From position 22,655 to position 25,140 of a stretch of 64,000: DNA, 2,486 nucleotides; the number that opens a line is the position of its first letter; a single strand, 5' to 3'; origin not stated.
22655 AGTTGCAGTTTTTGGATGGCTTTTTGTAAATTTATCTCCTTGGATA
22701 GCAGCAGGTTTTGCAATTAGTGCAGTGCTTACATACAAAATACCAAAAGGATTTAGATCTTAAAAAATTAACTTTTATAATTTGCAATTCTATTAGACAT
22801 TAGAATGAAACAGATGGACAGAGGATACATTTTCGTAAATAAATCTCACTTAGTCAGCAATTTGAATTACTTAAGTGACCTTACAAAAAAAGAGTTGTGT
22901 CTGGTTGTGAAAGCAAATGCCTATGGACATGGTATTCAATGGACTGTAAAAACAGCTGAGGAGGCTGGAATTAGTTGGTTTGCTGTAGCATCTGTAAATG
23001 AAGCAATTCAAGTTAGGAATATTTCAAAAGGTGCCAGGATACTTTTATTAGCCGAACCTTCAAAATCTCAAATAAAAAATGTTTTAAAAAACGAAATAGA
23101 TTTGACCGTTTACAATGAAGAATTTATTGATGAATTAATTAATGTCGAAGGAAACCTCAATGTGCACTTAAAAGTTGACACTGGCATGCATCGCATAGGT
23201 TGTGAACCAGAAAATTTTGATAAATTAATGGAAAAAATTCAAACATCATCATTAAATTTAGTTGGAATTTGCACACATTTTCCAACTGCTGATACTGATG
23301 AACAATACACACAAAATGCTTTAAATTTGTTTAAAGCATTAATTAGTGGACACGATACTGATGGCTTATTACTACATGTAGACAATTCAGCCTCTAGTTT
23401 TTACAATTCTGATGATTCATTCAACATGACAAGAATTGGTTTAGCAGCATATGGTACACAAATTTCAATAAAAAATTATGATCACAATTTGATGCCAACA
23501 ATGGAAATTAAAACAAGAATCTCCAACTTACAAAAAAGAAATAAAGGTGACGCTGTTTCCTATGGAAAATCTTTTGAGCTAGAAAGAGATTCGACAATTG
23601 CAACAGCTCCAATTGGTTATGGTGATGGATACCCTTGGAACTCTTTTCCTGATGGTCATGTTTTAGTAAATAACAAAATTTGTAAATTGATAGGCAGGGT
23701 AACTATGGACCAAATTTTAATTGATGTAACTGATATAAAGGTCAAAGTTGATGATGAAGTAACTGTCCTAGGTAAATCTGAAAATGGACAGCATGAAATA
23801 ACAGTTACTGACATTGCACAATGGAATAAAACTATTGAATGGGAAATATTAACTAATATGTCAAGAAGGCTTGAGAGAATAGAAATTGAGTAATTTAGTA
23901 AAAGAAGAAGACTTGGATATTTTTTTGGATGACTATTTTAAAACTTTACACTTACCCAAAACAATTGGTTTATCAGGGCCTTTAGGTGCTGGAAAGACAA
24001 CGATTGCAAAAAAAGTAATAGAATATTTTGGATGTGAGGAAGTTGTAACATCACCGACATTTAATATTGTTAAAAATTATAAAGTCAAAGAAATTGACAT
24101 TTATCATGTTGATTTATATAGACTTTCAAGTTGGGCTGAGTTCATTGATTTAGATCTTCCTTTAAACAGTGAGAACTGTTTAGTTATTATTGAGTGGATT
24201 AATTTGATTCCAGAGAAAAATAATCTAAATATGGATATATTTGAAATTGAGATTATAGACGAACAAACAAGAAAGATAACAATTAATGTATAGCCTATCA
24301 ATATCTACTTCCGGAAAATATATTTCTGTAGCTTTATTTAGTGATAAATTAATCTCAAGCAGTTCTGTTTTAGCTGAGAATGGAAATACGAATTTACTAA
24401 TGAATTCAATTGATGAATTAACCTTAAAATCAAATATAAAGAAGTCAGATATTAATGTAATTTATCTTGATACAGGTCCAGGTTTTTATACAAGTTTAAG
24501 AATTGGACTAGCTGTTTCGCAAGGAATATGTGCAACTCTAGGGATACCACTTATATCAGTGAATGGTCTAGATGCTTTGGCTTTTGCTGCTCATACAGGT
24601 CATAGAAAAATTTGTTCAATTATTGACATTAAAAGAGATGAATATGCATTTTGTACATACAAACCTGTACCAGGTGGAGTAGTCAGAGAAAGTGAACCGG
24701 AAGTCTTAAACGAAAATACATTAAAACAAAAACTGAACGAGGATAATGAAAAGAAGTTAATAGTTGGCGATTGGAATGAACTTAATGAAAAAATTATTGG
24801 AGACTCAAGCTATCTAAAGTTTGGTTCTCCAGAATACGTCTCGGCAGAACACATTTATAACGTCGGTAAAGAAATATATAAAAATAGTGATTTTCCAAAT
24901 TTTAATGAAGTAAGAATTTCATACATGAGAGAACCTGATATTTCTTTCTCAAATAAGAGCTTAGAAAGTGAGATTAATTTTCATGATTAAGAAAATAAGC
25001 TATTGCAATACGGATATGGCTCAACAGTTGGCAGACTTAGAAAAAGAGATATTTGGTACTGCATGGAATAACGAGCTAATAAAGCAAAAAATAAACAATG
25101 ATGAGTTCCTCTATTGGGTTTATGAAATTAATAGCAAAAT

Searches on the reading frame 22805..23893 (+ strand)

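Call 6: search_protein_families(library=ncbifam, proteins=[window:22805-23893:+])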
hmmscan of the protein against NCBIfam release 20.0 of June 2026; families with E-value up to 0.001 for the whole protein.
window:22805-23893:+ (362 aa): 9 families
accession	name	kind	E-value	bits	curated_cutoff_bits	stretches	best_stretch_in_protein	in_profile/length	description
TIGR00492.1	alr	equivalog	1.6e-87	293.8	168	1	8-361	4-368/369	alanine racemase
NF033131.1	vanT-G-Cterm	exception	3.3e-79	266.4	460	1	6-359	2-367/368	serine racemase VanT catalytic subunit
NF008897.0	PRK11930.1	equivalog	6.5e-74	249.4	804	1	9-359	462-818/822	bifunctional UDP-N-acetylmuramoyl-tripeptide:D-alanyl-D-alanine ligase/alanine racemase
NF000791.0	PRK00053.2-2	equivalog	5.9e-52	177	218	1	8-359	3-338/340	alanine racemase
NF033132.1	vanT-CELN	equivalog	3.6e-45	154.6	900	1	11-357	344-694/697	membrane-bound serine racemase VanT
NF009879.0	PRK13340.1-4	subfamily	1.1e-43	149.7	434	1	13-350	48-394/406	alanine racemase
NF002970.2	PRK03646.1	exception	2.6e-39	135.3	600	1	11-356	9-351/356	catabolic alanine racemase DadX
NF000792.0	PRK00053.2-3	equivalog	1.7e-38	132.7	384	1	10-360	7-358/360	alanine racemase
NF033133.1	vanT-L-cat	exception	2.8e-31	109.1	750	1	30-356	33-361/366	serine racemase VanT-L catalytic subunit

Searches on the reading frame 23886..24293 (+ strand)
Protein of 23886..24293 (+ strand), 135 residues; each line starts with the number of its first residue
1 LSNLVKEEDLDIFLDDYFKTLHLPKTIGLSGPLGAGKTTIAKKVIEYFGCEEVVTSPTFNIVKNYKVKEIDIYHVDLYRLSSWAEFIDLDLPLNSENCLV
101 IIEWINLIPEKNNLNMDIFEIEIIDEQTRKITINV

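Call 6: search_protein_families(library=ncbifam, proteins=[window:23886-24293:+])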
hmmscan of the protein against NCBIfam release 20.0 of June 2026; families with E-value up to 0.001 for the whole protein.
window:23886-24293:+ (135 aa): 2 families
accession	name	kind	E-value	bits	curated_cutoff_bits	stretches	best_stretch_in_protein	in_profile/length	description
TIGR00150.1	T6A_YjeE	equivalog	2.2e-23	82.6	60.1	1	7-130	5-128/135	tRNA (adenosine(37)-N6)-threonylcarbamoyltransferase complex ATPase subunit type 1 TsaE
NF007931.0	PRK10646.1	equivalog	4.6e-13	49.4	246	1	25-104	29-109/153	tRNA (adenosine(37)-N6)-threonylcarbamoyltransferase complex ATPase subunit type 1 TsaE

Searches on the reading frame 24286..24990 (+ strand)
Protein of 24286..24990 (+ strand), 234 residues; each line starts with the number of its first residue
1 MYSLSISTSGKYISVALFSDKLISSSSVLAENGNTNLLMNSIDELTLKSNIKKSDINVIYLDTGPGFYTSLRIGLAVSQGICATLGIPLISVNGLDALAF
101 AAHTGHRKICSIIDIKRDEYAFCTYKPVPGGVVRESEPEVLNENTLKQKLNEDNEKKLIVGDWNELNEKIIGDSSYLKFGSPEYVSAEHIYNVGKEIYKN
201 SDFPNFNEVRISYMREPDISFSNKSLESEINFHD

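Call 6: search_protein_families(library=ncbifam, proteins=[window:24286-24990:+])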
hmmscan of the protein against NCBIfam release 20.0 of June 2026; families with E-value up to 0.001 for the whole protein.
window:24286-24990:+ (234 aa): 4 families
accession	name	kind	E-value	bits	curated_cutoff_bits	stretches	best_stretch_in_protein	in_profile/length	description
TIGR03725.1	T6A_YeaZ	equivalog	7e-33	114.4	69.3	1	4-215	2-212/212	tRNA (adenosine(37)-N6)-threonylcarbamoyltransferase complex dimerization subunit type 1 TsaB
TIGR03723.1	T6A_TsaD_YgjD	equivalog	4.6e-07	29.3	296.1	1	36-105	51-120/314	tRNA (adenosine(37)-N6)-threonylcarbamoyltransferase complex transferase subunit TsaD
TIGR00329.1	gcp_kae1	subfamily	1.6e-06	27.6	207.8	1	35-102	49-116/305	tRNA (adenosine(37)-N6)-threonylcarbamoyltransferase complex transferase subunit TsaD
TIGR03722.2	arch_KAE1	equivalog_domain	5.4e-05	22.4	375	1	40-94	52-106/323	KEOPS complex N(6)-L-threonylcarbamoyladenine synthase Kae1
